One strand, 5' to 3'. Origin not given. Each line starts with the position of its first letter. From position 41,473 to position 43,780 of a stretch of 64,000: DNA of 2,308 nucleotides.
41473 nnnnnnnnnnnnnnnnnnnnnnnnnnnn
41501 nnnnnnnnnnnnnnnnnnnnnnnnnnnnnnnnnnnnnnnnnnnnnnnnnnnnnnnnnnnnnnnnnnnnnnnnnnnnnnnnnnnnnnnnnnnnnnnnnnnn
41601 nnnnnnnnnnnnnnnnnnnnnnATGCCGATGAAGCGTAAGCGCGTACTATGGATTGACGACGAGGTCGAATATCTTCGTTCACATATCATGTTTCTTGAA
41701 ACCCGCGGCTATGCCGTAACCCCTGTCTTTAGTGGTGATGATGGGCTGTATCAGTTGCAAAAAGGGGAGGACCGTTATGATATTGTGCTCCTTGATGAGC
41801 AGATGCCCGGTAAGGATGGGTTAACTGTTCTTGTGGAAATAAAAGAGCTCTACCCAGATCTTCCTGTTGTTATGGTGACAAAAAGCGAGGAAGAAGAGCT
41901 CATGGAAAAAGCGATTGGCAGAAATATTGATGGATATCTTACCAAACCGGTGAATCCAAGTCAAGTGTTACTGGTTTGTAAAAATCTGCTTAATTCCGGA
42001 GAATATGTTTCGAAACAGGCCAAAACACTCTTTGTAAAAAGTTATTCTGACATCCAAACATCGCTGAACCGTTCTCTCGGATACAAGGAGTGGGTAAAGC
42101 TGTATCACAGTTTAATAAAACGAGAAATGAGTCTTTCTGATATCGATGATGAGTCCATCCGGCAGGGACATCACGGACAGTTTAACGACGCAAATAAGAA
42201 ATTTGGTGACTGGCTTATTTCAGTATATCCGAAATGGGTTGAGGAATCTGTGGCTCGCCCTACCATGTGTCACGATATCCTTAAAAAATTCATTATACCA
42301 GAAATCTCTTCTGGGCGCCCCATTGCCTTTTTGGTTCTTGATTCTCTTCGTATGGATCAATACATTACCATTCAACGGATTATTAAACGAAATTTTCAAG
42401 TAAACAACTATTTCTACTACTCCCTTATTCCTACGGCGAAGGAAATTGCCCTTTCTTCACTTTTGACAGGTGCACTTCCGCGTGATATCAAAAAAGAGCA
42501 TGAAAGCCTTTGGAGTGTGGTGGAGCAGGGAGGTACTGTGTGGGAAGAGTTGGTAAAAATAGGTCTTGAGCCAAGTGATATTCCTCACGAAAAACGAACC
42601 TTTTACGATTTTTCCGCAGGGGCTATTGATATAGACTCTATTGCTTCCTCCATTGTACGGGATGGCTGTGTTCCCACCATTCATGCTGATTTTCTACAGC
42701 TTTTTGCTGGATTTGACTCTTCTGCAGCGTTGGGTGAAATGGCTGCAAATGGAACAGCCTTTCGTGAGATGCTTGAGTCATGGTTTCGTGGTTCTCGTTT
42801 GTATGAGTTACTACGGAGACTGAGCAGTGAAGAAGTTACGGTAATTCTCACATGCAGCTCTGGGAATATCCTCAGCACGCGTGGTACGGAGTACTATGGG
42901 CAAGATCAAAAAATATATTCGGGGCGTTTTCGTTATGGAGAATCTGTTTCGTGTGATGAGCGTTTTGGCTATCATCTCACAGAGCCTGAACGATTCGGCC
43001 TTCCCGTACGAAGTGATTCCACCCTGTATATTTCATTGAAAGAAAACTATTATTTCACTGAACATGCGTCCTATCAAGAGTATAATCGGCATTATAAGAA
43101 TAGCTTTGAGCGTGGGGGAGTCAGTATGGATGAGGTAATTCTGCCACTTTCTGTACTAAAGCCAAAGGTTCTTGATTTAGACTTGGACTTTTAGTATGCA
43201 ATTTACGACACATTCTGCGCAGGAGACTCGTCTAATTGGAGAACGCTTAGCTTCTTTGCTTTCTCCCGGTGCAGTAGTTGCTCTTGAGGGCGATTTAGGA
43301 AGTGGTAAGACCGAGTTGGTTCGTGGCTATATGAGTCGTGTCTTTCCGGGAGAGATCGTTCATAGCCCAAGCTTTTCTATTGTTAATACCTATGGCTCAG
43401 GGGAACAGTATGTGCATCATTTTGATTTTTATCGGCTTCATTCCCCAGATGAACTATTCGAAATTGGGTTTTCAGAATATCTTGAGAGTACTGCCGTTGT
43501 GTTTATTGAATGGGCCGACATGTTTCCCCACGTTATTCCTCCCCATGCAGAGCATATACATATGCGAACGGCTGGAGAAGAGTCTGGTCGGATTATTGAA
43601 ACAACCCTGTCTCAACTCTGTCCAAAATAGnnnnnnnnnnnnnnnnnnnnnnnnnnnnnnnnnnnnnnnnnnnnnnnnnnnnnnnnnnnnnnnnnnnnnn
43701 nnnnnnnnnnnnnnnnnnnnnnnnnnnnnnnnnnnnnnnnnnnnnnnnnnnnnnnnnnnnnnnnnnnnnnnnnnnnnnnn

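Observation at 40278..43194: Co-transcribed PorY-like kinase and PorX-like REC-PglZ regulator in an apparently flagellated organism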

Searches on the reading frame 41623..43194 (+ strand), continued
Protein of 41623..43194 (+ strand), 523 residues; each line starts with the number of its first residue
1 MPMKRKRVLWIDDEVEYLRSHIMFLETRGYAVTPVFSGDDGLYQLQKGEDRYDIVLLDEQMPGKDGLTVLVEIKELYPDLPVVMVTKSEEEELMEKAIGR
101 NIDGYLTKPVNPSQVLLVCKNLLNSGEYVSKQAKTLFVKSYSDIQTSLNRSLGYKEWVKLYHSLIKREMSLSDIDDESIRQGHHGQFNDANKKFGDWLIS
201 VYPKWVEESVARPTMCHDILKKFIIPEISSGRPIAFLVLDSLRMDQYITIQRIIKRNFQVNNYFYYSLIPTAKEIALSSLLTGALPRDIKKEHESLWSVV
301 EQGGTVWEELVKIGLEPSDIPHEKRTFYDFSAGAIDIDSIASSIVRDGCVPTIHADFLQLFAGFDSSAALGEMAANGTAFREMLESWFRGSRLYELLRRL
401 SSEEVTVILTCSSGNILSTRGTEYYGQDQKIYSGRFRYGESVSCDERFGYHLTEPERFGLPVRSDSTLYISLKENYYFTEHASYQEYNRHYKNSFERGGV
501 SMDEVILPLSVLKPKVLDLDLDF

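Call 51: search_protein_families(library=ncbifam, proteins=[L081:16536-21569:+, L081:8746-9969:+], max_evalue=0.00001)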
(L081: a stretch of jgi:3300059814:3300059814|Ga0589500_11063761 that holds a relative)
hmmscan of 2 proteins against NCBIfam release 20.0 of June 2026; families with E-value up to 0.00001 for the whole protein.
L081:16536-21569:+ (1678 aa): 1 family
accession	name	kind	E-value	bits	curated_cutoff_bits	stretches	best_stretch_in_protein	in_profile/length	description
TIGR04189.1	surface_SprA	equivalog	1.1e-129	434.1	200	2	379-1658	368-1663/2319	T9SS outer membrane translocon Sov/SprA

L081:8746-9969:+ (407 aa): 55 families (the best 25 are shown)
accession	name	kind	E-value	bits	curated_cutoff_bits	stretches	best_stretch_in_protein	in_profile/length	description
NF008468.0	PRK11360.1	equivalog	9.1e-29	100.3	646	1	176-401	403-611/616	two-component system sensor histidine kinase AtoS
NF053867.1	SprKinKinDBac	equivalog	5.3e-22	77.9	775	1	165-399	282-498/500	sporulation kinase KinD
NF007688.0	PRK10364.1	equivalog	1.2e-21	77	479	1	172-399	243-452/460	two-component system sensor histidine kinase ZraS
NF006800.0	PRK09303.1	equivalog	1.1e-19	70.7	342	1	176-401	158-380/383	histidine kinase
NF046044.1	PnpS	equivalog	1e-17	64.2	400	1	177-397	178-390/390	two-component system histidine kinase PnpS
NF047497.1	HK_LIC_12097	equivalog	2.1e-16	59.6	500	1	212-398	185-366/367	LIC_12097 family sensor histidine kinase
TIGR02916.1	PEP_his_kin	equivalog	1.4e-14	53.7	300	1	218-397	510-679/679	XrtA/PEP-CTERM system histidine kinase PrsK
NF038348.1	T2SS_HK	subfamily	3.5e-14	52.1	450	1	274-398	452-573/574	histidine kinase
NF047874.1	MASE3_PAS_HK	subfamily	7.8e-14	51.4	560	1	287-401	513-627/655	MASE3 domain-containing sensor histidine kinase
NF053855.1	HisKinPhoRBctds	equivalog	9.5e-14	50.7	500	1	140-395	331-580/583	two-component system sensor histidine kinase PhoR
TIGR02966.1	phoR_proteo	equivalog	1.2e-13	50.9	334.2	1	177-395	122-332/333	phosphate regulon sensor histidine kinase PhoR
NF008298.1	PRK11086.1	subfamily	2.8e-13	49.2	520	1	296-398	426-525/529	DcuS/MalK family sensor histidine kinase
NF041777.1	sens_FixL_Rhizob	equivalog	4.6e-13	48.6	850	1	297-399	382-482/485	sensor protein FixL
NF045911.1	TCSHisKinNblS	equivalog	8.7e-13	47.5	1000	1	176-397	395-619/621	two-component system sensor histidine kinase NblS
NF047496.1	HK_LIC11548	equivalog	3.3e-12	46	750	1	168-398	359-589/589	LIC_11548 family sensor histidine kinase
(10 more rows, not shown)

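Call 63: predict_structure(alignment_id=A2)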
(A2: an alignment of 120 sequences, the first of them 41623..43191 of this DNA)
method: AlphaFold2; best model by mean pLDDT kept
length: 523 residues; sequences in the alignment: 120
mean_pLDDT: 89.0   pTM: 0.74
mean pLDDT of the five models: 89.0, 87.7, 87.6, 87.5, 86.8
residues with pLDDT >= 90: 345; 70-90: 138; 50-70: 33; < 50: 7
segments of 3 or more residues with pLDDT < 50: 519-523
pLDDT, mean of each block of 10 residues (from residue 1): 75 84 86 92 87 91 89 89 81 65 82 83 63 79 93 97 93 80 93 98 96 97 96 96 95 96 98 97 98 97 94 94 94 88 94 93 66 75 92 96 97 94 88 93 94 97 95 94 74 89 98 78 39
secondary structure, 60 per line:
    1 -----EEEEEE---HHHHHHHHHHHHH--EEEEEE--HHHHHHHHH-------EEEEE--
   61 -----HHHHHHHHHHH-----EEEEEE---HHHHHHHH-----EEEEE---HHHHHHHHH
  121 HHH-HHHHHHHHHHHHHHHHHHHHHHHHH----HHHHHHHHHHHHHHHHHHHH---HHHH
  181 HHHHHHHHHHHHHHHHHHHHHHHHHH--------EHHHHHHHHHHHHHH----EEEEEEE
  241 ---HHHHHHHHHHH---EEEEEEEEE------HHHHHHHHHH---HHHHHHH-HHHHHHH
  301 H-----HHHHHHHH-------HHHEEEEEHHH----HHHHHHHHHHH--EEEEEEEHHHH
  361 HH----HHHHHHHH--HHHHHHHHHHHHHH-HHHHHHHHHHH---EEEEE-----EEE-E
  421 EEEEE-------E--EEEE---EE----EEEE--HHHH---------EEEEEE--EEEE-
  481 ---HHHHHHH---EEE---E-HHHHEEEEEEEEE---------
elements in order: E6-11 H15-27 E30-35 H38-46 E54-58 H66-76 E82-87 H91-98 E104-108 H112-123 H125-149 H154-173 H177-206 H216-229 E234-240 H244-254 E258-266 H273-282 H286-292 H294-301 H307-314 E325-329 H337-347 E350-356 H357-362 H367-374 H377-390 H392-402 E406-410 E416-418 E420-425 E436-439 E449-452 H455-458 E468-473 E476-479 H484-490 E494-496 H502-505 E506-514

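Call 70: fold_search(model_id=the predicted structure, library=pdb)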
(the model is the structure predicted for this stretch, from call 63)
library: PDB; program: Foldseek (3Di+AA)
matches with E <= 10: 1521; with E <= 0.001: 585
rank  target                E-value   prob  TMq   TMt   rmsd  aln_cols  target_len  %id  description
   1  7pvk_A                1.1e-50  1.00  0.77  0.78   4.7       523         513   30  X-ray structure of dimeric PorX (T272A mutant), in complex with pGpG. (released 2022-12-14)
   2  7pva_B                1.9e-50  1.00  0.73  0.76   5.4       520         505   30  1.9 Angstrom crystal structure of dimeric PorX, co-crystallized in the presence of zinc (released 2022-12-14)
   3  7pv7_A                2.5e-50  1.00  0.74  0.76   5.3       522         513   30  Crystal structure of dimeric Porphyromonas gingivalis PorX, a type 9 secretion system response regulator. (released 2022-12-14)
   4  8tef_A                5.5e-50  1.00  0.68  0.69   6.5       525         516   30  PorX primitive monoclinic crystal form (released 2024-04-17)
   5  8p6f_A                4.0e-49  1.00  0.69  0.70   6.3       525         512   30  Crystal structure of PorX-Fj (released 2024-04-03)
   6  8p6f_B                1.1e-48  1.00  0.74  0.75   5.4       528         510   30  Crystal structure of PorX-Fj (released 2024-04-03)
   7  7pva_D                1.3e-48  1.00  0.73  0.75   5.4       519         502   30  1.9 Angstrom crystal structure of dimeric PorX, co-crystallized in the presence of zinc (released 2022-12-14)
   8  8thp_B                1.6e-48  1.00  0.69  0.71   5.9       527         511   30  PorX phosphatase null mutant (T271V) (released 2024-04-17)
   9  7pv7_B                2.9e-48  1.00  0.74  0.75   5.3       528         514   30  Crystal structure of dimeric Porphyromonas gingivalis PorX, a type 9 secretion system response regulator. (released 2022-12-14)
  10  8ted_B                2.9e-48  1.00  0.71  0.72   5.8       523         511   31  PorX primitive orthorhombic crystal form (released 2024-04-17)
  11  8tff_A                4.0e-48  1.00  0.70  0.71   6.2       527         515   30  PorX with BeF3 phosphate analog (released 2024-04-17)
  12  8tef_D                4.8e-48  1.00  0.66  0.67   6.8       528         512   30  PorX primitive monoclinic crystal form (released 2024-04-17)
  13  8ted_A                1.2e-47  1.00  0.75  0.77   5.0       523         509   31  PorX primitive orthorhombic crystal form (released 2024-04-17)
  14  8tff_B                1.8e-47  1.00  0.74  0.76   5.4       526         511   30  PorX with BeF3 phosphate analog (released 2024-04-17)
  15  8tef_C                7.7e-47  1.00  0.68  0.71   6.2       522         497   30  PorX primitive monoclinic crystal form (released 2024-04-17)
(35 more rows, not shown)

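Call 72: find_encoding_contigs(protein=P0049, flank=6000, max_places=1)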
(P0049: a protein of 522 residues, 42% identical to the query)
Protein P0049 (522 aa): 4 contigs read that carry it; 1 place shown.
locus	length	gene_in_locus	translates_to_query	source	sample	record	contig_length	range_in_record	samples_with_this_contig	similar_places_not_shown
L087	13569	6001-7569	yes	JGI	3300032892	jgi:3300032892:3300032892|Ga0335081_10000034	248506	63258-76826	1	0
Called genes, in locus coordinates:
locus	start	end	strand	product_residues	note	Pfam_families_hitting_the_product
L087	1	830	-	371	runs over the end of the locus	PF00109:ketoacyl-synt, PF02801:Ketoacyl-synt_C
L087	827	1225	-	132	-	PF22817:ApeP-like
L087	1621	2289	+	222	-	-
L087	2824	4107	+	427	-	PF02403:Seryl_tRNA_N, PF00587:tRNA-synt_2b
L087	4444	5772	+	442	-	PF02518:HATPase_c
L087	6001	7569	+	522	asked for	PF00072:Response_reg, PF08665:PglZ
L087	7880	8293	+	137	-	PF02367:TsaE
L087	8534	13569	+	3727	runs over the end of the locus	PF10102:DUF2341, PF13385:Laminin_G_3, PF07679:I-set (faint), PF13895:Ig_2 (faint), PF13927:Ig_3 (weak), PF00801:PKD (weak), PF18911:PKD_4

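Call 73: find_encoding_contigs(protein=P0052, flank=6000, max_places=1)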
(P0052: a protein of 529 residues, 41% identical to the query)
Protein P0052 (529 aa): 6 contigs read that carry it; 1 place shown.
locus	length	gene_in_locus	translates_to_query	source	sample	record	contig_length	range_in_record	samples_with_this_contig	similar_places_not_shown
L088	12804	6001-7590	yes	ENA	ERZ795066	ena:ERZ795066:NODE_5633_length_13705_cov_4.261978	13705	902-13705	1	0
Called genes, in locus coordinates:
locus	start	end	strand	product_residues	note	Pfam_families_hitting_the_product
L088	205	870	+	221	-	PF09976:TPR_21 (weak), PF13424:TPR_12 (faint), PF09976:TPR_21 (weak), PF07719:TPR_2 (faint), PF13176:TPR_7 (faint), PF13432:TPR_16 (weak)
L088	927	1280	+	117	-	PF00072:Response_reg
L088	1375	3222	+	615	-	PF01656:CbiA, PF10609:ParA, PF13614:AAA_31, PF01551:Peptidase_M23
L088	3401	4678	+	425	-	PF02403:Seryl_tRNA_N, PF00587:tRNA-synt_2b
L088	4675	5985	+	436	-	PF02518:HATPase_c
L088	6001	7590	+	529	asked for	PF00072:Response_reg, PF08665:PglZ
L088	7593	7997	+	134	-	PF02367:TsaE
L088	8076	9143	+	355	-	PF02685:Glucokinase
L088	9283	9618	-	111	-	-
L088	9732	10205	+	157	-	PF01451:LMWPc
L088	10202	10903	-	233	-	PF00106:adh_short, PF13561:adh_short_C2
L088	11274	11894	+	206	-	PF01510:Amidase_2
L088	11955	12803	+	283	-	?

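Call 81: search_protein_families(library=ncbifam, proteins=[L081:15326-16525:+, L081:8271-8657:+, L081:7740-8090:-], max_evalue=0.001)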
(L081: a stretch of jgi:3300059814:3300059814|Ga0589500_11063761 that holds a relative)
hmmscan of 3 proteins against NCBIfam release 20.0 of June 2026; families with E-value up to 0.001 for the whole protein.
L081:15326-16525:+ (399 aa): 0 families

L081:8271-8657:+ (128 aa): 1 family
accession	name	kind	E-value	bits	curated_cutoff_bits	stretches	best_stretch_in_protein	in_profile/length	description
NF033566.1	adhes_LIC20035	equivalog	0.00033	19.6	250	1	42-106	193-262/434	LIC20035 family adhesin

L081:7740-8090:- (116 aa): 1 family
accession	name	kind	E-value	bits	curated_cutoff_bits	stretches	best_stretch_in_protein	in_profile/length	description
TIGR00208.1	fliS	equivalog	1.1e-08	35.3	53.75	1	7-104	5-108/124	flagellar export chaperone FliS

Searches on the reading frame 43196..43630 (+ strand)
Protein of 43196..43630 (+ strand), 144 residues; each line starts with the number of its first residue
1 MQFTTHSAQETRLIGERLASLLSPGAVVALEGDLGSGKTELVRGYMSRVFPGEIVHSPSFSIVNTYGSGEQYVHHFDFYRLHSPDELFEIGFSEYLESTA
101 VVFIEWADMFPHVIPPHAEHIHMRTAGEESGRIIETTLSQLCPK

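Call 3: search_protein_families(library=pfam, proteins=[window:43196-43630:+], max_evalue=0.01)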
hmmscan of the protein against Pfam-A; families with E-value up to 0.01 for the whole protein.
window:43196-43630:+ (144 aa): 1 family
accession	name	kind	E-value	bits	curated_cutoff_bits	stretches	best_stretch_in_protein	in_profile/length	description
PF02367.23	TsaE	-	2.4e-34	118.5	26.6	1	6-128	2-123/128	Threonylcarbamoyl adenosine biosynthesis protein TsaE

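Call 4: search_protein_families(library=ncbifam, proteins=[window:43196-43630:+], max_evalue=0.01)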
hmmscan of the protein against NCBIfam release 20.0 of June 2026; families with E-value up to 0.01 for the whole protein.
window:43196-43630:+ (144 aa): 2 families
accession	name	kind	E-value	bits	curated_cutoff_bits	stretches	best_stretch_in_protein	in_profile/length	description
TIGR00150.1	T6A_YjeE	equivalog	1.6e-27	96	60.1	1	9-130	6-127/135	tRNA (adenosine(37)-N6)-threonylcarbamoyltransferase complex ATPase subunit type 1 TsaE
NF007931.0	PRK10646.1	equivalog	4e-21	75.6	246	1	9-126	12-129/153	tRNA (adenosine(37)-N6)-threonylcarbamoyltransferase complex ATPase subunit type 1 TsaE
